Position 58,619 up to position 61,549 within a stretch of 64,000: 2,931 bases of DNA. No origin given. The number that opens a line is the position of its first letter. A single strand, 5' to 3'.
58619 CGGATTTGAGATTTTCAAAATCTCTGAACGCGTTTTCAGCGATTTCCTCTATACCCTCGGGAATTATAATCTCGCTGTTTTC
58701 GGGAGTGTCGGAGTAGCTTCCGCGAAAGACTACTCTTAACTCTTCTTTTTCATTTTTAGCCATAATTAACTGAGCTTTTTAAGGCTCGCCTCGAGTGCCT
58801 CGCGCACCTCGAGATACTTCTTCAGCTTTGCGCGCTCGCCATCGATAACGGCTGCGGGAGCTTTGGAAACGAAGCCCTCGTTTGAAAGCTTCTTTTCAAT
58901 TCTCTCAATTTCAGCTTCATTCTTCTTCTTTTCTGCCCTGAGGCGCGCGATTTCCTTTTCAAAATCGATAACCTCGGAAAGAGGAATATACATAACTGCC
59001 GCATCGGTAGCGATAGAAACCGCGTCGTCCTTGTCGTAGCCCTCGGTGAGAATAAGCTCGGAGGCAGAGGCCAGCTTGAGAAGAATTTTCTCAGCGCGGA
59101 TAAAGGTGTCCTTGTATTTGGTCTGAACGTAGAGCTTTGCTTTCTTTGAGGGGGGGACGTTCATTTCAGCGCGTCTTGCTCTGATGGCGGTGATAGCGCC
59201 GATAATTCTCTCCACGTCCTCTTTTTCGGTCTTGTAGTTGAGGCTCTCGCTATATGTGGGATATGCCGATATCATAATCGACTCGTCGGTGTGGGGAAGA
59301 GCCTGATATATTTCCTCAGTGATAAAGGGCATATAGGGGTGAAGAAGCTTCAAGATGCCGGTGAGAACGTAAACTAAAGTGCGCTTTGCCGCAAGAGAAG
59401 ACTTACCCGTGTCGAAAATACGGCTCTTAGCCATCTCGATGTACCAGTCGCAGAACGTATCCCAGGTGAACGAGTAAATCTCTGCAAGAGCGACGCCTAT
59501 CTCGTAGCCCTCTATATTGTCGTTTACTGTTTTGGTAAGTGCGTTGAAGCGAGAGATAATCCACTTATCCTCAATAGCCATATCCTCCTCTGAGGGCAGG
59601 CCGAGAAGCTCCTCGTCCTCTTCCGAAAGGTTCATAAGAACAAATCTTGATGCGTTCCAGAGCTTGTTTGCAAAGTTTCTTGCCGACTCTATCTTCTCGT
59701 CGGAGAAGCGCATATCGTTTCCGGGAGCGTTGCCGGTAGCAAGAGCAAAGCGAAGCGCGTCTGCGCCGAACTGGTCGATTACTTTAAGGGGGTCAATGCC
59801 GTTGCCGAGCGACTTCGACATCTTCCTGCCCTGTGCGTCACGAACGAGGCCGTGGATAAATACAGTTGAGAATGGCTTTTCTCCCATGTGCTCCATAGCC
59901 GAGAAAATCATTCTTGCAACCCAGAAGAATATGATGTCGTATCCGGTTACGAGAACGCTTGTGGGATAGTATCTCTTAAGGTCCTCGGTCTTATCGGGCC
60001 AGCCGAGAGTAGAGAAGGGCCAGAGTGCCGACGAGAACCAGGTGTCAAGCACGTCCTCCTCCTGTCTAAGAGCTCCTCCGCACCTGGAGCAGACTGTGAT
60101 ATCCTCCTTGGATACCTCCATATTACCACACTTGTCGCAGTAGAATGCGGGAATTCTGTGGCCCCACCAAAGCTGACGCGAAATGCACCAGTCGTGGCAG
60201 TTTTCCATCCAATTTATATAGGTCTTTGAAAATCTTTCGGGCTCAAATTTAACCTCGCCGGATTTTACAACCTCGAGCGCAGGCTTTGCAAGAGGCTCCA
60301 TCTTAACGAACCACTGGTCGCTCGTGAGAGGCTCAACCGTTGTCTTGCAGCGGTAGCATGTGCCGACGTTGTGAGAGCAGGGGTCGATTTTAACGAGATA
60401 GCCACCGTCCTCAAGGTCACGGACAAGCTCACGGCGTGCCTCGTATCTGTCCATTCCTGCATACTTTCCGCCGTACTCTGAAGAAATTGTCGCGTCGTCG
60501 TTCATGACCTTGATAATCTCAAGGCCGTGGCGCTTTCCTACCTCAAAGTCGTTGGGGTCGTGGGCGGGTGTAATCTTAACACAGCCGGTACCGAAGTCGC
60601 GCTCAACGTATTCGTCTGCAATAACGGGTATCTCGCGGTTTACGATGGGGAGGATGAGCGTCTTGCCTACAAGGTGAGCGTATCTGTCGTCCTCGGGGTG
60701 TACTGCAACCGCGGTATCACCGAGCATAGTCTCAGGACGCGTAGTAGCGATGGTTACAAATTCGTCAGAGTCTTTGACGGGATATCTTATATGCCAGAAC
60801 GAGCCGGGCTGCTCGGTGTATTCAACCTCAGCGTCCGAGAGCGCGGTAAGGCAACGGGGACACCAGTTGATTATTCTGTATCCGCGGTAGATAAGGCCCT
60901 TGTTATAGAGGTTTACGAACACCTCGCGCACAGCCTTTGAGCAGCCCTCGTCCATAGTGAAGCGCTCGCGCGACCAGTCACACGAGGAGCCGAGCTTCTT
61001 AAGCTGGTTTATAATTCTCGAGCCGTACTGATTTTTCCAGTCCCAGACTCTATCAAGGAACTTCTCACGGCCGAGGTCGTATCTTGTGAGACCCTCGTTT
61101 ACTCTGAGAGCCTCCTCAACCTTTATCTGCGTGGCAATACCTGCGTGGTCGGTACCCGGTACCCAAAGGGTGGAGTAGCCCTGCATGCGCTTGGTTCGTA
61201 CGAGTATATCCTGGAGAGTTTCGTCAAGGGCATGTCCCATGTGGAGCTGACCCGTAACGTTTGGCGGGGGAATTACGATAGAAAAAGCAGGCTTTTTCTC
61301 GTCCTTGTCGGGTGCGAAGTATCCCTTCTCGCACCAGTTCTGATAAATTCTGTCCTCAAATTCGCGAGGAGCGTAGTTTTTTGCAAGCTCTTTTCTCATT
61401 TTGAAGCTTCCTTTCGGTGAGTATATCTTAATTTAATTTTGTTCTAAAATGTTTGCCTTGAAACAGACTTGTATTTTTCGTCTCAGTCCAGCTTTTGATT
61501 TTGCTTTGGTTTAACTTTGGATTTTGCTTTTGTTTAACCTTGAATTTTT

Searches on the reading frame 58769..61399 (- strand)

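Call 68: search_protein_families(library=pfam, proteins=[window:58769-61399:-], max_evalue=0.00001)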
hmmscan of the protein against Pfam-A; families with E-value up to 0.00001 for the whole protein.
window:58769-61399:- (877 aa): 6 families
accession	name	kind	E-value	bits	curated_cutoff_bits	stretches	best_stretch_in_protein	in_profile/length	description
PF00133.28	tRNA-synt_1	-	1.9e-151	505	22.7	1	18-565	2-413/414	tRNA synthetases class I (I, L, M and V)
PF08264.19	Anticodon_1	-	4.5e-40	137.4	25.1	1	611-757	1-147/148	Anticodon-binding domain of tRNA ligase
PF09334.17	tRNA-synt_1g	-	3.4e-30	105.5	20.1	2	46-194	8-137/391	tRNA synthetases class I (M)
PF10458.14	Val_tRNA-synt_C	-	9.8e-18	64.6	25.9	1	812-876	1-65/66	Valyl tRNA synthetase tRNA binding arm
PF13603.12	tRNA-synt_1_2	-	3.7e-13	49.8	25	1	245-302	86-143/185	Leucyl-tRNA synthetase, editing domain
PF01406.26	tRNA-synt_1e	-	4.9e-07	29.8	27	0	500-574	228-300/301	tRNA synthetases class I (C) catalytic domain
